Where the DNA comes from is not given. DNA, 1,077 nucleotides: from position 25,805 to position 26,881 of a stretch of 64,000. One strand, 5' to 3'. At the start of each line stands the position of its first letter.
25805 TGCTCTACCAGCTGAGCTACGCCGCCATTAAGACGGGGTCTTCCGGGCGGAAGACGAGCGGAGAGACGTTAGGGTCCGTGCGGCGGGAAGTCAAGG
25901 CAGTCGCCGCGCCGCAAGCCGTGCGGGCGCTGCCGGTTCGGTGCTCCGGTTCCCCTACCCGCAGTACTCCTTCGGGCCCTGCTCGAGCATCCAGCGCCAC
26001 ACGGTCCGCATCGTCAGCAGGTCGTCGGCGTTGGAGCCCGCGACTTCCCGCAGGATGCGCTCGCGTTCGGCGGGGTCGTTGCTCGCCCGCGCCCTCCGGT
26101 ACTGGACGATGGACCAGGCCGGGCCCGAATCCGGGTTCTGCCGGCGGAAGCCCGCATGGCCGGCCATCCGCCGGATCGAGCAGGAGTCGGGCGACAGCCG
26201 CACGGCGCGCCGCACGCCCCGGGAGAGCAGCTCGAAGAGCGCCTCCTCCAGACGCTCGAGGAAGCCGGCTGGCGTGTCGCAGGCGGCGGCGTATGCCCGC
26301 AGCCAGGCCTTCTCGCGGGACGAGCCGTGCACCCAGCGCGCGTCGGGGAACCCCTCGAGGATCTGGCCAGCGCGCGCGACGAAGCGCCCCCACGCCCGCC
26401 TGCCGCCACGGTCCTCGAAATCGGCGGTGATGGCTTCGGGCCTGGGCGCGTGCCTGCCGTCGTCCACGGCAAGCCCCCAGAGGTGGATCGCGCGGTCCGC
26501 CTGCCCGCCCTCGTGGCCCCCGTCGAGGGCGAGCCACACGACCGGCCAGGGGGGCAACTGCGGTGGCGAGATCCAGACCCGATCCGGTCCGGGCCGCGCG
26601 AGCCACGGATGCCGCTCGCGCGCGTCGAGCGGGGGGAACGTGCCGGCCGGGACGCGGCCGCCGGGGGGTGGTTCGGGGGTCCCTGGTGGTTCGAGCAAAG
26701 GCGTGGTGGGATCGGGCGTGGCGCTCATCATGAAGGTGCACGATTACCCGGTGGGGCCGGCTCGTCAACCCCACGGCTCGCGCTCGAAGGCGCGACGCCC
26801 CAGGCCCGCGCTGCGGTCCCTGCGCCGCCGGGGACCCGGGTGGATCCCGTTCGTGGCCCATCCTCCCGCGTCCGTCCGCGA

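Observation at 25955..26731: A second YprB/RNase_H_2-fold gene with its catalytic residues replaced: a probable inactive paralog of the exonuclease at 2400-3010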

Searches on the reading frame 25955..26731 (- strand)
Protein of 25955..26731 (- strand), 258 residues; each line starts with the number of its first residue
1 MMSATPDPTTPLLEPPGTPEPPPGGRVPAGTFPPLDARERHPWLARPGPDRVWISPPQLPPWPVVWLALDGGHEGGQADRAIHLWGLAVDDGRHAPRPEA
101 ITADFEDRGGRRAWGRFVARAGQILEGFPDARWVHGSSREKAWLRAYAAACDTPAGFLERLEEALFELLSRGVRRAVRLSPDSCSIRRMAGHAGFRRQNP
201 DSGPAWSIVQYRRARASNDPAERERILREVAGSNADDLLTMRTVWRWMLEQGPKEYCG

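Call 3: search_protein_families(library=pfam, proteins=[window:25955-26731:-], max_evalue=1)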
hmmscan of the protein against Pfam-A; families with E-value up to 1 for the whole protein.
window:25955-26731:- (258 aa): 0 families

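Call 6: search_protein_families(library=ncbifam, proteins=[window:25955-26731:-], max_evalue=1)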
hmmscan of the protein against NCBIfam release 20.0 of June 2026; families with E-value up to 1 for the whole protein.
window:25955-26731:- (258 aa): 1 family
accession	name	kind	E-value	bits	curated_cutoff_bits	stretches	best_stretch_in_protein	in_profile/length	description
TIGR03491.1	TIGR03491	subfamily_domain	4.4e-08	32.5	97.45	1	105-248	328-462/462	TM0106 family RecB-like putative nuclease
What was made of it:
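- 25958..26578 (-): DEDDy-type 3'-5' exonuclease-fold domain (residues 52-258), catalytically degenerate. TIGR03491 profile positions 328-462 (call 6).
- On TM0106 family (TIGR03491): 32.5 bits, covering only profile positions 328-462 of 462 (call 6).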

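Call 8: find_homologous_proteins(query=window:25955-26731:-, max_evalue=0.001)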
Query window:25955-26731:- (258 aa): 55 proteins with E <= 0.001 among 3129 candidates.
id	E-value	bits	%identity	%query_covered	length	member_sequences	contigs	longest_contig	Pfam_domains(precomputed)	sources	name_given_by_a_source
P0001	1.2e-173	594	100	100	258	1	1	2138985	-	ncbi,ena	-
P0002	1.7e-109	384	70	100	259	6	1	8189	-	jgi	-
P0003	4.4e-105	369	67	100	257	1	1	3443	-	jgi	jgi:predicted RecB family nuclease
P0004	9.4e-100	352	64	100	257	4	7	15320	-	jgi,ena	jgi:hypothetical protein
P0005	6.8e-98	346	67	100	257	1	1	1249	-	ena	-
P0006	2.5e-96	341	63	100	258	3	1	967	-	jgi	-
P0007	7.1e-96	339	65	100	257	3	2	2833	-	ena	-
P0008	1.6e-95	338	63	100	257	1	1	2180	-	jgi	jgi:predicted RecB family nuclease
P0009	5.0e-94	333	72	80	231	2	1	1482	-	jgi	jgi:predicted RecB family nuclease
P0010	8.5e-94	332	72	80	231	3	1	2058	-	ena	-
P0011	2.2e-93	331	64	100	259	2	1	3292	-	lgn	-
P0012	2.2e-92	328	65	100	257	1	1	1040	-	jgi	jgi:hypothetical protein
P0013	9.8e-92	325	69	81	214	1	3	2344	-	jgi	jgi:predicted RecB family nuclease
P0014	1.3e-91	325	72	80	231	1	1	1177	-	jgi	jgi:predicted RecB family nuclease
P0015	4.1e-90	320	62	100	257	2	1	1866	-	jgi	jgi:hypothetical protein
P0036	5.2e-76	274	63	80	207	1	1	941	PF13482.13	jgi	-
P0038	2.5e-75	272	69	75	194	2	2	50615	-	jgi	jgi:predicted RecB family nuclease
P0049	1.1e-64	237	59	80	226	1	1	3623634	-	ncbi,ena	-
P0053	1.8e-37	147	47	76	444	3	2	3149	PF13482.13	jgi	jgi:uncharacterized protein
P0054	4.9e-35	139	40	79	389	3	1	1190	PF13482.13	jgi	jgi:uncharacterized protein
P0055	3.5e-34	137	45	76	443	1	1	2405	PF13482.13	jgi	-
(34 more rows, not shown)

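Call 11: find_encoding_contigs(protein=P0049, flank=8000, max_places=3)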
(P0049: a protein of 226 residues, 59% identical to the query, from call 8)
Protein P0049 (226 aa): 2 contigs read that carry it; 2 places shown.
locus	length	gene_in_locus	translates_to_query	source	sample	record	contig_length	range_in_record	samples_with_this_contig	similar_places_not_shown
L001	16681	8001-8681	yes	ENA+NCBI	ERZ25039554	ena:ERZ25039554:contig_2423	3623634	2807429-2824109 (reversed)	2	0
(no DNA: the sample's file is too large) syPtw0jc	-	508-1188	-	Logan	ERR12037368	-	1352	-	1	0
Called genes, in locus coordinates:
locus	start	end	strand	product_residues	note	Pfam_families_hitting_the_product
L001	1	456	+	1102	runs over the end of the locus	-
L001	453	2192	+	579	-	-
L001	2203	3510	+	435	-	-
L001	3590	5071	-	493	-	PF13505:OMP_b-brl, PF02412:TSP_3 (faint), PF05359:DUF748 (weak), PF00691:OmpA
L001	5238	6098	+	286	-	PF00809:Pterin_bind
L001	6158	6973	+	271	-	PF19293:CdaA_N, PF02457:DAC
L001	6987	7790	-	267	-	PF03781:FGE-sulfatase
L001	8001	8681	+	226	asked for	-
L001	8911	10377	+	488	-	PF01171:ATP_bind_3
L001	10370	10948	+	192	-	PF00156:Pribosyltran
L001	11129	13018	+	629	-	PF06480:FtsH_ext (weak), PF00004:AAA, PF17862:AAA_lid_3, PF01434:Peptidase_M41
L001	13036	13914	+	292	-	PF00149:Metallophos (weak)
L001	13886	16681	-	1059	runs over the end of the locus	PF01326:PPDK_N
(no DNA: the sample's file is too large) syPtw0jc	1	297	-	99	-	?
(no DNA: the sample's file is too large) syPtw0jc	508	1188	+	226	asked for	-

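Call 12: find_encoding_contigs(protein=P0038, flank=8000, max_places=3)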
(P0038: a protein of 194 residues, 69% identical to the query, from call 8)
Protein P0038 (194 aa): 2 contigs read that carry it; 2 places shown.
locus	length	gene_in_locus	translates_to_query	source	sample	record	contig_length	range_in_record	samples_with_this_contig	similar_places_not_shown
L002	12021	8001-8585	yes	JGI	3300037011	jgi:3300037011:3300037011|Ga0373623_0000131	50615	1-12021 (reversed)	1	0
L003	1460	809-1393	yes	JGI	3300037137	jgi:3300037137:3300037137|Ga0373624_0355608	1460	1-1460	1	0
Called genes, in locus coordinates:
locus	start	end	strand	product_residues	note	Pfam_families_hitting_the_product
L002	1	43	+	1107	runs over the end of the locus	-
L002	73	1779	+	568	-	-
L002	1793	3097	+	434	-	-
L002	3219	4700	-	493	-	PF13505:OMP_b-brl, PF02412:TSP_3 (faint), PF05359:DUF748 (weak), PF00691:OmpA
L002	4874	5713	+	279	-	PF00809:Pterin_bind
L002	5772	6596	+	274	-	PF19293:CdaA_N, PF02457:DAC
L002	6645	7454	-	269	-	PF03781:FGE-sulfatase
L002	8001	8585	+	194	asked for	-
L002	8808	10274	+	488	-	PF01171:ATP_bind_3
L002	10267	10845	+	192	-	PF00156:Pribosyltran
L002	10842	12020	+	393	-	?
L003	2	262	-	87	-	?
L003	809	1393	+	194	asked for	-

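Call 13: find_related_loci(query=A1, collection=genome_contigs, flank=6000)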
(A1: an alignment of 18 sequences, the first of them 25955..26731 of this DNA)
Query A1 (258 aa) in genome_contigs; peptide patterns used: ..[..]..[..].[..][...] (x = any residue, [..] = any of these).
21 stretches matched a pattern; 4 encode a relative of the query (tblastn E <= 1e-3); 4 distinct loci.
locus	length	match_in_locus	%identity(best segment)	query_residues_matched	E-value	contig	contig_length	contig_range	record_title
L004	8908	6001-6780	65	1-258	3e-99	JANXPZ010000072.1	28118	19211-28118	MAG: Candidatus Eisenbacteria bacterium isolate GL140_4_concoct_147_sub GL140_4_k141_715752, whole genome shotgun sequen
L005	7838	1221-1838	63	52-257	2e-82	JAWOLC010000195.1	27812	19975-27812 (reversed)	MAG: Candidatus Eisenbacteria bacterium isolate bin_205 c_000038689579, whole genome shotgun sequence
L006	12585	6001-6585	59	52-258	5e-70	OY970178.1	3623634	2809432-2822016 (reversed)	MAG: Candidatus Eisenbacteria bacterium isolate MFD05942.bin.c.1 genome assembly, chromosome: 1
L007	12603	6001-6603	46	53-254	6e-48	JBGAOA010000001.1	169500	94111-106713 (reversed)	MAG: Candidatus Eisenbacteria bacterium isolate MAG_AAO_H10.72 AAOH10-72_opera_contig_459, whole genome shotgun sequence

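Call 16: search_solved_structures(query=A2, max_evalue=10, show_alignments=3)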
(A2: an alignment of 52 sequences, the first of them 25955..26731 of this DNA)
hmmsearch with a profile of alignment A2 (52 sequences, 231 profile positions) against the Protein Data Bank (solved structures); distinct sequences matched with E-value up to 10: 1.
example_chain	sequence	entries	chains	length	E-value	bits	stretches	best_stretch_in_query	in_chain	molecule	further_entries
4hp8_A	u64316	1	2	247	0.57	13.1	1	67-118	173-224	2-deoxy-D-gluconate 3-dehydrogenase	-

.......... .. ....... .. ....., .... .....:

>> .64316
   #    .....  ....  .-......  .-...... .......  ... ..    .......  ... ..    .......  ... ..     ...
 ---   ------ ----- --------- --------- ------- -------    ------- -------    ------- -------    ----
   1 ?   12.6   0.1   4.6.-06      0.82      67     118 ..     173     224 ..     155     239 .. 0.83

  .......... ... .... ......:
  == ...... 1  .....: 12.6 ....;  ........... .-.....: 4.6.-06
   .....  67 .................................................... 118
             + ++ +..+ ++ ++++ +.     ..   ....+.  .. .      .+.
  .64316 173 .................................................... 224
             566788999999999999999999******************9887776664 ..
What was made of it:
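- Tried and rejected: A profile search of PDB sequences found only a spurious dehydrogenase hit at E=0.57 (call 16).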

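Call 18: search_protein_families(library=pfam, alignment_id=A1, max_evalue=0.1)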
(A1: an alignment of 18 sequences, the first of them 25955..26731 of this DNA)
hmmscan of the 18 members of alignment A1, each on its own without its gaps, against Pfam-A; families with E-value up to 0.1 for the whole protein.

A. member 1, window:25955-26731:- (258 aa): 0 families

B. families by the number of members that match (of 18 scanned): 7 families
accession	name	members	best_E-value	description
PF13482.12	RNase_H_2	4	1.4e-11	RNase_H superfamily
PF14520.12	HHH_5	1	0.00037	Helix-hairpin-helix domain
PF11731.14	Cdd1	1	0.018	Pathogenicity locus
PF01930.23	Cas_Cas4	1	0.022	Domain of unknown function DUF83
PF14229.12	DUF4332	1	0.058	Domain of unknown function (DUF4332)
PF21999.2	IMS_HHH_1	1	0.068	DNA polymerase-iota, thumb domain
PF18834.6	LPD22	1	0.093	Large polyvalent protein associated domain 22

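Call 19: find_homologous_proteins(query=A1, max_evalue=0.001)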
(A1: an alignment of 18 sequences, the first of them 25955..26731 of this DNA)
Query A1 (18 sequences) (258 aa, profile of the alignment): 100 proteins with E <= 0.001 among 8000 candidates.
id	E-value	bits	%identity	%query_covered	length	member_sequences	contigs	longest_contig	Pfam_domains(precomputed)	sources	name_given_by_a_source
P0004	3.1e-120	419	64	100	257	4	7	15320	-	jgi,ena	jgi:hypothetical protein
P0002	5.3e-119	415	70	100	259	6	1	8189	-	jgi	-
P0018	4.9e-117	408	60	99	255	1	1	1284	-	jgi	jgi:predicted RecB family nuclease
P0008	3.0e-116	406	63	100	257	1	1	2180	-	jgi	jgi:predicted RecB family nuclease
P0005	4.3e-116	405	67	100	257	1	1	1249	-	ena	-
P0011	3.3e-115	402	64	100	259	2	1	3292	-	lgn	-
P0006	5.4e-115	401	63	100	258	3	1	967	-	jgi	-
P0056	6.4e-115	401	67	83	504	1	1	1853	PF01930.24,PF13482.13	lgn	-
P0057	1.6e-114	400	68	80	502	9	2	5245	PF13482.13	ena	-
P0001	5.5e-114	398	100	100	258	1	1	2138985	-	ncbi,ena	-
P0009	1.4e-112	393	72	80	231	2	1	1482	-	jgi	jgi:predicted RecB family nuclease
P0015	7.6e-112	391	62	100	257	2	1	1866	-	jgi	jgi:hypothetical protein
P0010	9.7e-112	391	72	80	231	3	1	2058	-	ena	-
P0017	1.9e-110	387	70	83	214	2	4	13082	-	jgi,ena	jgi:predicted RecB family nuclease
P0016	3.0e-110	386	69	81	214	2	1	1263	-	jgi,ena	-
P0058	1.5e-109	384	65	80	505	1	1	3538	PF01930.24,PF13482.13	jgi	jgi:uncharacterized protein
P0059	1.0e-108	381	64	83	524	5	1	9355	PF13482.13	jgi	jgi:uncharacterized protein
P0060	3.5e-107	376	64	80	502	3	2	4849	PF13482.13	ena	-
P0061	8.2e-107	375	63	80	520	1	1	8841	PF13482.13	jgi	jgi:uncharacterized protein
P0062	7.3e-106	371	65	76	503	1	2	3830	PF01930.24,PF13482.13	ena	-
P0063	9.7e-105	368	63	80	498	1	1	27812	PF13482.13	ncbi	-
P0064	1.5e-104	367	63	80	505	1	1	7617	PF01930.24,PF13482.13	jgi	jgi:uncharacterized protein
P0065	5.1e-99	349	62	80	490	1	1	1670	PF01930.24,PF12705.14,PF13482.13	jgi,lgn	jgi:uncharacterized protein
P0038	3.3e-97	343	69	75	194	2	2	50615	-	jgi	jgi:predicted RecB family nuclease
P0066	3.5e-97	343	55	81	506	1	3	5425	PF13482.13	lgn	-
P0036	7.8e-96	339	63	80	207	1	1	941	PF13482.13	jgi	-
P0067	1.3e-93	331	55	79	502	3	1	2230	PF01930.24,PF13482.13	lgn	-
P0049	1.9e-93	331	59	80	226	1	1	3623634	-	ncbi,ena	-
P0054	1.3e-91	325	40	79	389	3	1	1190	PF13482.13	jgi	jgi:uncharacterized protein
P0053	3.9e-90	320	47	76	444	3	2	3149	PF13482.13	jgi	jgi:uncharacterized protein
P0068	5.7e-89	316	53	79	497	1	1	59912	PF01930.24,PF13482.13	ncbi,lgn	-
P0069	2.7e-88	314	45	78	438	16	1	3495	PF13482.13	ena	-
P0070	3.8e-88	313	44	78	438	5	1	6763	PF13482.13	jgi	jgi:uncharacterized protein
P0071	4.4e-88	313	45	78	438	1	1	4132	PF13482.13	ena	-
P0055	8.5e-88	312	45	76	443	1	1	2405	PF13482.13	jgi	-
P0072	3.0e-87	310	45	78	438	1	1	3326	PF13482.13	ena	-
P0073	3.0e-87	310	45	78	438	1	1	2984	PF13482.13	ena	-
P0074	3.1e-87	310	42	80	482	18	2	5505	PF13482.13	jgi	-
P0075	1.7e-86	308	47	78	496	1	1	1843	PF13482.13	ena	-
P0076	1.8e-86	308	43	78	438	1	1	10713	PF13482.13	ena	-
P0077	7.4e-85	303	50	78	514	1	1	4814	PF01930.24,PF13482.13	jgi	jgi:uncharacterized protein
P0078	6.0e-84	300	49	78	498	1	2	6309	PF13482.13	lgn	-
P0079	6.5e-84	300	47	81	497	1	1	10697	PF13482.13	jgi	-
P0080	5.2e-81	290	49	78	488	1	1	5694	PF13482.13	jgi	jgi:uncharacterized protein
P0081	5.7e-81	290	46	78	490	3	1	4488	PF13482.13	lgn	-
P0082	1.2e-80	289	43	76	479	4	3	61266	PF13482.13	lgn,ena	-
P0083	1.7e-80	288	44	76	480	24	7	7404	PF13482.13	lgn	-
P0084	2.0e-80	288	46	80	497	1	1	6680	PF13482.13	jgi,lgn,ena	-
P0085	3.0e-80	288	45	77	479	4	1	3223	PF13482.13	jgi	jgi:uncharacterized protein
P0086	2.1e-79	285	45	91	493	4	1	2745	PF01930.24,PF13482.13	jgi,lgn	jgi:uncharacterized protein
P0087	1.9e-78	282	45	78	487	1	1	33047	PF13482.13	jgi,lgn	-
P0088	1.2e-77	279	42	76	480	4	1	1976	PF13482.13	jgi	-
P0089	1.0e-75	273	46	80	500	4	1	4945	PF13482.13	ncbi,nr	ncbi:MAG TPA: TM0106 family RecB-like putative nuclease [Candidatus Eisenbacteria bacterium]|nr:TM01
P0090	1.6e-75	272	45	79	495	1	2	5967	PF01930.24,PF13482.13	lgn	-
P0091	1.1e-73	266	45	79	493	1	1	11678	PF13482.13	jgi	jgi:predicted RecB family nuclease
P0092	1.0e-72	263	44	78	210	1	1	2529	PF13482.13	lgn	-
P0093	1.6e-72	262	46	81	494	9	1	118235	PF01930.24,PF13482.13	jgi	-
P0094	2.6e-69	252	38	78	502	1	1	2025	PF13482.13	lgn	-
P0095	3.6e-69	251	42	85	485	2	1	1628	PF13482.13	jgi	-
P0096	1.6e-67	246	38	78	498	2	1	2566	PF01930.24,PF13482.13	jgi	jgi:predicted RecB family nuclease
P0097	2.9e-64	235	40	76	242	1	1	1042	PF13482.13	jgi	jgi:uncharacterized protein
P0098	1.4e-63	233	39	78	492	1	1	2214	PF13482.13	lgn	-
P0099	5.5e-58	215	40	73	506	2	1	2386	PF01930.24,PF12705.14,PF13482.13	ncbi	-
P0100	1.2e-57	213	37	76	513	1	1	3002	PF13482.13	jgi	jgi:predicted RecB family nuclease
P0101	9.9e-57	210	67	41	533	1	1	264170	PF01930.24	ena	-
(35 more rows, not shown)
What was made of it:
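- On TM0106 family (TIGR03491): 60-68% identity to the C-domains of full-length members (call 19).
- Closest known: TM0106 family RecB-like putative nuclease. Same: It is 60-68% identical to the C-domains of Eisenbacteria members (call 19).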

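Call 22: find_encoding_contigs(protein=P0063, flank=8000, max_places=2)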
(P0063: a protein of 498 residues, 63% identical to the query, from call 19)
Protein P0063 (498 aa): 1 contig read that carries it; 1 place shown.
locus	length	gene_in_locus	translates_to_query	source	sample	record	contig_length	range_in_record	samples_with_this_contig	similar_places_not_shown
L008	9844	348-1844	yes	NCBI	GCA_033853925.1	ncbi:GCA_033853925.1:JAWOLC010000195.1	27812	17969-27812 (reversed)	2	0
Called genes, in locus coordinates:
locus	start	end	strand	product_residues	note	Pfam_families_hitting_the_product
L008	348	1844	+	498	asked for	PF13482:RNase_H_2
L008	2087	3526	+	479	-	PF01171:ATP_bind_3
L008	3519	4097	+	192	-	PF00156:Pribosyltran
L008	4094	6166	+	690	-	PF06480:FtsH_ext, PF00004:AAA, PF17862:AAA_lid_3, PF01434:Peptidase_M41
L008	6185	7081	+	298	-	PF00149:Metallophos (weak)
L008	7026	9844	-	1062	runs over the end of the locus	PF01326:PPDK_N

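Call 23: find_encoding_contigs(protein=P0068, flank=8000, max_places=2)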
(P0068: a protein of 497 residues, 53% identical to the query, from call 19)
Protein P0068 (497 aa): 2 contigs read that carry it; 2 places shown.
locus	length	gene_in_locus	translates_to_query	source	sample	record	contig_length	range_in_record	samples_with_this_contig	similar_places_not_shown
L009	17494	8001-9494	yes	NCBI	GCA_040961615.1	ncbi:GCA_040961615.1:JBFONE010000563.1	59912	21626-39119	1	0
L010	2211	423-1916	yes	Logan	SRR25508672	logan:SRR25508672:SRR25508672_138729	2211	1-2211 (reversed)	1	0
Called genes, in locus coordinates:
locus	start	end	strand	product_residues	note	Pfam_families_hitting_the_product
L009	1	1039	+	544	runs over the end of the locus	PF13432:TPR_16 (faint), PF14559:TPR_19 (faint)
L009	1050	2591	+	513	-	-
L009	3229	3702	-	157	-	PF00583:Acetyltransf_1, PF13673:Acetyltransf_10 (weak), PF13508:Acetyltransf_7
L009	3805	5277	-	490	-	PF02412:TSP_3 (faint), PF00691:OmpA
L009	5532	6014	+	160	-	PF04978:MST (weak), PF12867:DinB_2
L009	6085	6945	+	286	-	PF00809:Pterin_bind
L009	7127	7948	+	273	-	PF19293:CdaA_N, PF02457:DAC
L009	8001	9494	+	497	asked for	PF01930:Cas_Cas4 (faint), PF13482:RNase_H_2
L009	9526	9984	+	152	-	PF03473:MOSC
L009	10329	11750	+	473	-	PF01171:ATP_bind_3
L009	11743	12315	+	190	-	PF00156:Pribosyltran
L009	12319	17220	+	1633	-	PF06480:FtsH_ext, PF00004:AAA, PF14890:Intein_splicing, PF14528:LAGLIDADG_3 (weak), PF00004:AAA, PF17862:AAA_lid_3, PF01434:Peptidase_M41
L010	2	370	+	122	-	?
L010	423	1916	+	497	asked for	PF01930:Cas_Cas4 (faint), PF13482:RNase_H_2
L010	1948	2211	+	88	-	?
